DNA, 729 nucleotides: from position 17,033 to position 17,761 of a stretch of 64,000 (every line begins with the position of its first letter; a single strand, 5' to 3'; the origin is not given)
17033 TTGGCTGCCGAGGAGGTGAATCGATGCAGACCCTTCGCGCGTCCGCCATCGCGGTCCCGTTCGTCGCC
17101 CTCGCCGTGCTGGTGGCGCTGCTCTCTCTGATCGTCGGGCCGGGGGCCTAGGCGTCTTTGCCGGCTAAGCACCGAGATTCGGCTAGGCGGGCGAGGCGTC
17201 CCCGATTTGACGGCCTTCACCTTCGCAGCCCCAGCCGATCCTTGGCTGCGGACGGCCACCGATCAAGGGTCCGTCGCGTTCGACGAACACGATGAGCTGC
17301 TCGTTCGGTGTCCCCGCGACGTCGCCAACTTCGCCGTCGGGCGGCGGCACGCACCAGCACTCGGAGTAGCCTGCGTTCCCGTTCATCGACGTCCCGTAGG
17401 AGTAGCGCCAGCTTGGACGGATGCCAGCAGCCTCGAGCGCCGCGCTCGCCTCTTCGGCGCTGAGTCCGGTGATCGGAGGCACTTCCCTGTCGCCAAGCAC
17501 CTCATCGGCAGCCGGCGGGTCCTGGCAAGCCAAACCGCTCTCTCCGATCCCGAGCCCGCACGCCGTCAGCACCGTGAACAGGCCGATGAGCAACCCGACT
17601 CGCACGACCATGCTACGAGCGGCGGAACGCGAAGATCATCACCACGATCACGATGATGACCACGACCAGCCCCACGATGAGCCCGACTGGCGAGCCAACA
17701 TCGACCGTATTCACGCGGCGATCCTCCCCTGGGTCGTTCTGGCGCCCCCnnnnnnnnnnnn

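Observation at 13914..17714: LiaFSR-like envelope module: small TM peptide, PASTA lipoprotein, PDZ/polytopic membrane protein(s), intramembrane HisKA_3 kinase, LuxR-type regulator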

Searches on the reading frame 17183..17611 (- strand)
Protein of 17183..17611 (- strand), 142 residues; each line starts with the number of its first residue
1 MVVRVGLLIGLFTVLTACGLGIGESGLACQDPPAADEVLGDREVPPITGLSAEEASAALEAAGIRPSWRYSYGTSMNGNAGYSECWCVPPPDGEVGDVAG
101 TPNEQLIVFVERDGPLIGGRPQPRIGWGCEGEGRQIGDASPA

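Call 3: search_protein_families(library=pfam, proteins=[window:17183-17611:-], max_evalue=1)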
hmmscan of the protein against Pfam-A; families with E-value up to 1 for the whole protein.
window:17183-17611:- (142 aa): 1 family
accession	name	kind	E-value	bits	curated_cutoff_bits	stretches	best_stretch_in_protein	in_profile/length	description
PF03793.24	PASTA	-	0.0032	17.8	23.2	1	43-66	2-25/64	PASTA domain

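Call 34: search_solved_structures(query=window:17183-17611:-, max_evalue=10, show_alignments=2)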
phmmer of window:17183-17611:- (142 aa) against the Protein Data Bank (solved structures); distinct sequences matched with E-value up to 10: 3.
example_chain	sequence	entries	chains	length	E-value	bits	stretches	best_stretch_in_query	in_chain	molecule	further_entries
9ep5_A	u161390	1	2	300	0.51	13.4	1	80-129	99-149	Glycoside-hydrolase family GH114 TIM-barrel domain-containing protein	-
2dsq_G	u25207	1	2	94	0.76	12.8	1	73-107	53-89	Insulin-like growth factor-binding protein 1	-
8hku_L22P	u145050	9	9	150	2.4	11.2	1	56-84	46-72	50S ribosomal protein L22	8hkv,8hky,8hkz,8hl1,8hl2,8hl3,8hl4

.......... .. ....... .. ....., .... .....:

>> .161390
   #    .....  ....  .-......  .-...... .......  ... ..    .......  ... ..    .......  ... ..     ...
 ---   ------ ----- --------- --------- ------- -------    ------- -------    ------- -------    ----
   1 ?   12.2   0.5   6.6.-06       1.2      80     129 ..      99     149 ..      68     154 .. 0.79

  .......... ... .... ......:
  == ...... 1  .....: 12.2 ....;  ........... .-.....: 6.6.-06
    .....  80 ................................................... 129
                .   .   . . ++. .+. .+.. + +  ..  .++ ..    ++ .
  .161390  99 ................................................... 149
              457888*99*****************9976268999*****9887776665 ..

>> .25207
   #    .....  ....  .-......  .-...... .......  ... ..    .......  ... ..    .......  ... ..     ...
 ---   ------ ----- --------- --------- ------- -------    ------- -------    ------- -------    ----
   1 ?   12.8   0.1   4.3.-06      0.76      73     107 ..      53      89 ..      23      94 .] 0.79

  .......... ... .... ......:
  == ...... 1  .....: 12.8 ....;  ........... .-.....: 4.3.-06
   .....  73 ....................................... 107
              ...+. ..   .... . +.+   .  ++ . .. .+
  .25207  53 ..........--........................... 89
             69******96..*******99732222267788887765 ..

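Call 35: search_protein_families(library=ncbifam, proteins=[window:17183-17611:-], max_evalue=0.01)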
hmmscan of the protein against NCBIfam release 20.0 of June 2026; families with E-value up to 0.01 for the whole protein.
window:17183-17611:- (142 aa): 0 families

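Call 66: find_homologous_proteins(query=window:17183-17611:-, max_evalue=0.01)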
Query window:17183-17611:- (142 aa): 64 proteins with E <= 0.01 among 139 candidates.
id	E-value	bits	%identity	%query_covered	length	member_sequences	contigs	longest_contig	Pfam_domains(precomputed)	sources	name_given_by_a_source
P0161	9.6e-90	316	100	100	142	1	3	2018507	-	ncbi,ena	-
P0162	1.4e-59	218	74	91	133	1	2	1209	-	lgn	-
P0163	7.6e-45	170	61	92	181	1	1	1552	-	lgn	-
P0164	1.6e-41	160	55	92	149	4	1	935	-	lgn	-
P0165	3.0e-41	159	60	90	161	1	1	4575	-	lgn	-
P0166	6.6e-41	158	54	92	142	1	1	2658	-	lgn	-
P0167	8.0e-41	157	59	91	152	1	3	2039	-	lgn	-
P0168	1.5e-40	156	58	88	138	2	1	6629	-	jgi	-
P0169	7.9e-39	151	59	88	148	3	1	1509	-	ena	-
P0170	6.3e-37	145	57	91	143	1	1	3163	-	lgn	-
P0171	3.8e-35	139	54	82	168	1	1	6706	-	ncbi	-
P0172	1.2e-34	137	55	91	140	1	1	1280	-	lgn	-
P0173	4.2e-34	136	50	89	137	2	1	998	-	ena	-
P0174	7.6e-33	131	52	90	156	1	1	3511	-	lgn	-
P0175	3.9e-31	126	55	83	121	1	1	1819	-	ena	-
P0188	7.4e-23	99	51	75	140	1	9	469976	-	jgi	jgi:hypothetical protein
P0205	7.6e-15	73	41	79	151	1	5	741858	-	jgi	jgi:hypothetical protein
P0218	6.5e-13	67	38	91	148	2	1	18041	-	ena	-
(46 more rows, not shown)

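Call 69: search_solved_structures(query=A6, max_evalue=10)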
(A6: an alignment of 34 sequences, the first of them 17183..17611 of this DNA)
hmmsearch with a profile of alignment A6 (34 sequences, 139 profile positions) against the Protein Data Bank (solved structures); distinct sequences matched with E-value up to 10: 2.
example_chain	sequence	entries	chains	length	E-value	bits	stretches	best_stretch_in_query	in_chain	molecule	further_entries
2h7t_A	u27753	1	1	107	0.45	13.6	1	85-99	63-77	Insulin-like growth factor-binding protein 2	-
2kud_A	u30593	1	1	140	0.65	13.1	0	40-66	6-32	Serine/threonine-protein kinase pknB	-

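Call 70: search_protein_families(library=pfam, alignment_id=A6, max_evalue=0.1)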
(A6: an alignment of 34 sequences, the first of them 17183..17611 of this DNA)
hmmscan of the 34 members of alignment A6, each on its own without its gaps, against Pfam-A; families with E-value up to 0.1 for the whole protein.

A. member 1, window:17183-17611:- (142 aa): 1 family
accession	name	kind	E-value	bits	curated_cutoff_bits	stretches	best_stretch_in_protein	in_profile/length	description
PF03793.24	PASTA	-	0.0032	17.8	23.2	1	43-66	2-25/64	PASTA domain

B. families by the number of members that match (of 34 scanned): 3 families
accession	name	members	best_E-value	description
PF03793.24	PASTA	12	0.0032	PASTA domain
PF07202.18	Tcp10_C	2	0.0074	T-complex protein 10 C-terminus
PF05593.20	RHS_repeat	1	0.015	RHS Repeat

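Call 76: find_encoding_contigs(protein=P0161, flank=4500, max_places=4)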
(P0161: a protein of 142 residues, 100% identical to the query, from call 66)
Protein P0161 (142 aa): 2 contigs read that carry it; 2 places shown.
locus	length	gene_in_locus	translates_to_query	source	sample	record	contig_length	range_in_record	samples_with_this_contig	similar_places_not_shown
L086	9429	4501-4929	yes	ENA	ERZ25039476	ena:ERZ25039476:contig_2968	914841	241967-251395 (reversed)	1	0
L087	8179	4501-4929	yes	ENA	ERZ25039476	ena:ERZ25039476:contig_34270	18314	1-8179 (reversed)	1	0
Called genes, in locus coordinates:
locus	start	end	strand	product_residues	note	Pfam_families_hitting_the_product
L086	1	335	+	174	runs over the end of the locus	PF00766:ETF_alpha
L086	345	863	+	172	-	-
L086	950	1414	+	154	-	PF22811:Zn_ribbon_NrdR, PF03477:ATP-cone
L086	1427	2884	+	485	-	PF06559:DCD_N, PF22769:DCD, PF22569:DCD_C (faint), PF00753:Lactamase_B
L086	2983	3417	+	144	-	PF13473:Cupredoxin_1, PF00127:Copper-bind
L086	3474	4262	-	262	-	PF05768:Glrx-like, PF08534:Redoxin, PF00578:AhpC-TSA, PF00085:Thioredoxin (weak)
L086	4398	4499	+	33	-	-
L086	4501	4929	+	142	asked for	-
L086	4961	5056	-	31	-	-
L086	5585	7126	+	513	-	-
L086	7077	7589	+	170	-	PF13581:HATPase_c_2 (weak), PF02518:HATPase_c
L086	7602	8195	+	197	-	PF00072:Response_reg, PF00196:GerE, PF08281:Sigma70_r4_2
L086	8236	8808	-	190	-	PF01965:DJ-1_PfpI, PF18011:Catalase_C (weak)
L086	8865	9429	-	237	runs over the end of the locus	PF02683:DsbD_TM (weak)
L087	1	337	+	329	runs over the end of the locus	PF00766:ETF_alpha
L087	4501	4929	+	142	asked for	-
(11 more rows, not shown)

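Call 78: find_encoding_contigs(protein=P0188, flank=4000, max_places=2)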
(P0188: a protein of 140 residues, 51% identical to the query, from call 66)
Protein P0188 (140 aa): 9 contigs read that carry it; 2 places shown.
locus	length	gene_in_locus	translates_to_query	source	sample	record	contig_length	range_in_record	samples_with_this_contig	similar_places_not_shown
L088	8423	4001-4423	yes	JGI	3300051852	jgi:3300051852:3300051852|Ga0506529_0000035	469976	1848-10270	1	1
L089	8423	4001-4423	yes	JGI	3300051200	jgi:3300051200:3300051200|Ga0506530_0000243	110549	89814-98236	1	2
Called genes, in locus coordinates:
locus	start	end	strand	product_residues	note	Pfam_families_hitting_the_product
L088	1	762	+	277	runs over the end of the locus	PF12697:Abhydrolase_6 (faint), PF05448:AXE1 (faint), PF01738:DLH (faint), PF00561:Abhydrolase_1, PF12146:Hydrolase_4 (weak), PF00326:Peptidase_S9 (faint)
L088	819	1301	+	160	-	PF07883:Cupin_2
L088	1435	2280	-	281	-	PF04542:Sigma70_r2, PF04545:Sigma70_r4 (weak), PF08281:Sigma70_r4_2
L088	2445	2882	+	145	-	-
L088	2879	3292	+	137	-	PF00226:DnaJ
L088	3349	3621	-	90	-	PF04226:Transgly_assoc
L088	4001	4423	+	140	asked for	-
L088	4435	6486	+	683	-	PF04536:TPM_phosphatase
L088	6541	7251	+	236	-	PF04012:PspA_IM30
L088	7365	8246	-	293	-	PF01061:ABC2_membrane, PF12679:ABC2_membrane_2, PF12698:ABC2_membrane_3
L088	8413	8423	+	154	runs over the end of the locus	-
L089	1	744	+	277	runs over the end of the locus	PF05448:AXE1 (faint), PF01738:DLH (faint), PF00561:Abhydrolase_1, PF12146:Hydrolase_4 (weak), PF00326:Peptidase_S9 (faint)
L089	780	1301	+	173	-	PF07883:Cupin_2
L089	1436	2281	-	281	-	PF04542:Sigma70_r2, PF04545:Sigma70_r4 (weak), PF08281:Sigma70_r4_2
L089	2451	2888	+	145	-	-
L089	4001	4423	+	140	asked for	-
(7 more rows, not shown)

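Call 79: find_encoding_contigs(protein=P0218, flank=4000, max_places=2)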
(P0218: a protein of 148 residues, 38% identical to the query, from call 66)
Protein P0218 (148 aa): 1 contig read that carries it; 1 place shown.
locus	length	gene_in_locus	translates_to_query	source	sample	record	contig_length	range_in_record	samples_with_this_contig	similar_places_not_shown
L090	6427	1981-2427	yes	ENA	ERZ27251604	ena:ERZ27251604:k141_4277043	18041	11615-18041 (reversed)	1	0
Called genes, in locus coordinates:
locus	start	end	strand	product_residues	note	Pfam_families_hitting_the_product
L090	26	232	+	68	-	PF00313:CSD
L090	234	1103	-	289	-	PF00072:Response_reg, PF00989:PAS (faint)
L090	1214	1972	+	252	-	PF13545:HTH_Crp_2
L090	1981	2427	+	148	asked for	-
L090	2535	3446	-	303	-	-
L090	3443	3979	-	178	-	PF04542:Sigma70_r2, PF08281:Sigma70_r4_2, PF04545:Sigma70_r4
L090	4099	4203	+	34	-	-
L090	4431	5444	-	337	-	PF01210:NAD_Gly3P_dh_N, PF02558:ApbA, PF07479:NAD_Gly3P_dh_C, PF20618:GPD_NAD_C_bact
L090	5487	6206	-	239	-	PF00702:Hydrolase, PF13419:HAD_2, PF13242:Hydrolase_like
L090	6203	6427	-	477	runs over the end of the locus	PF00071:Ras (faint), PF00350:Dynamin_N (faint), PF01926:MMR_HSR1, PF02421:FeoB_N, PF01926:MMR_HSR1, PF02421:FeoB_N, PF00009:GTP_EFTU (weak), PF14714:KH_dom-like, +3 more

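Call 80: find_encoding_contigs(protein=P0205, flank=4000, max_places=2)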
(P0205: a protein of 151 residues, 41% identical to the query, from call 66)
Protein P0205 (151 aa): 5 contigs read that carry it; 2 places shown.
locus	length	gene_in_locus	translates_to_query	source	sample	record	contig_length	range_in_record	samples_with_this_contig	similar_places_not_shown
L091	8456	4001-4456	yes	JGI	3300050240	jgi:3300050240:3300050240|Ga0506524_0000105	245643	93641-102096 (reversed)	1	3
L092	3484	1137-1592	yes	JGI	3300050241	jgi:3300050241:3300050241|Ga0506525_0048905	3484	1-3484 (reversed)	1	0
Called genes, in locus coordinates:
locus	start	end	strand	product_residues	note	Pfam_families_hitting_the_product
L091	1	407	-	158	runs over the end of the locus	PF04024:PspC, PF18917:LiaI-LiaF-like_TM1 (weak)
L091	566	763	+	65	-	-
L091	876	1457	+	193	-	PF04542:Sigma70_r2, PF08281:Sigma70_r4_2, PF04545:Sigma70_r4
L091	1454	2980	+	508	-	-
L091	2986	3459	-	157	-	-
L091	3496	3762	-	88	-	-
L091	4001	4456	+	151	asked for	-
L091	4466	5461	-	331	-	PF00389:2-Hacid_dh, PF02826:2-Hacid_dh_C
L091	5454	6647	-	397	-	PF00155:Aminotran_1_2, PF01053:Cys_Met_Meta_PP, PF01041:DegT_DnrJ_EryC1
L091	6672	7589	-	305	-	PF01619:Pro_dh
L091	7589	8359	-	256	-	PF00106:adh_short, PF23441:SDR, PF13561:adh_short_C2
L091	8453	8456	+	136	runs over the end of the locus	PF09969:DUF2203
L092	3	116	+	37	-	?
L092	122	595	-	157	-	-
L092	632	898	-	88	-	-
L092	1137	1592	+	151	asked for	-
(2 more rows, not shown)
